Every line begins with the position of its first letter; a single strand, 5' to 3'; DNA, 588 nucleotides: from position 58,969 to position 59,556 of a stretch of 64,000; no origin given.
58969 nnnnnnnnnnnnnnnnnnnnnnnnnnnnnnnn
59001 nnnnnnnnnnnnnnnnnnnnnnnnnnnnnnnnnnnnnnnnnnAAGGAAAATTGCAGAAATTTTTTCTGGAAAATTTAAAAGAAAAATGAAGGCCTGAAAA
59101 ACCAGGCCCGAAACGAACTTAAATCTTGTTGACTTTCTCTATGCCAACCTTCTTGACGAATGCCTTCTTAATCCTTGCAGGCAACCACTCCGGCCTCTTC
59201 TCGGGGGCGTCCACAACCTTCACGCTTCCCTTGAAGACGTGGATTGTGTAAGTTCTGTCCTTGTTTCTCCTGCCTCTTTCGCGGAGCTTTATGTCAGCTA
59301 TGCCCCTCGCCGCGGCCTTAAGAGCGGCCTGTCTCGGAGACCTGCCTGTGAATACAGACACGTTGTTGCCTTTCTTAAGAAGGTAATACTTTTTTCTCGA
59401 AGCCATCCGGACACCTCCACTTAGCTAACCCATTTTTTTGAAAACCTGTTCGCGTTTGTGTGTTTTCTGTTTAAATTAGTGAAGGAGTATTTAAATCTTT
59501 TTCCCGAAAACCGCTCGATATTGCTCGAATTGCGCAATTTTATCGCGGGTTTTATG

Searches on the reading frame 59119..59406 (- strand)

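Call 55: search_protein_families(library=pfam, proteins=[window:59119-59406:-], max_evalue=0.001)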
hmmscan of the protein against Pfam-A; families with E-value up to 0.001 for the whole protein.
window:59119-59406:- (95 aa): 1 family
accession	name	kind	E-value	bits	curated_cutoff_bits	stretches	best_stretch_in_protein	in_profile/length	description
PF05854.16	MC1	-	6.8e-23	81.2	23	1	11-92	10-95/96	Non-histone chromosomal protein MC1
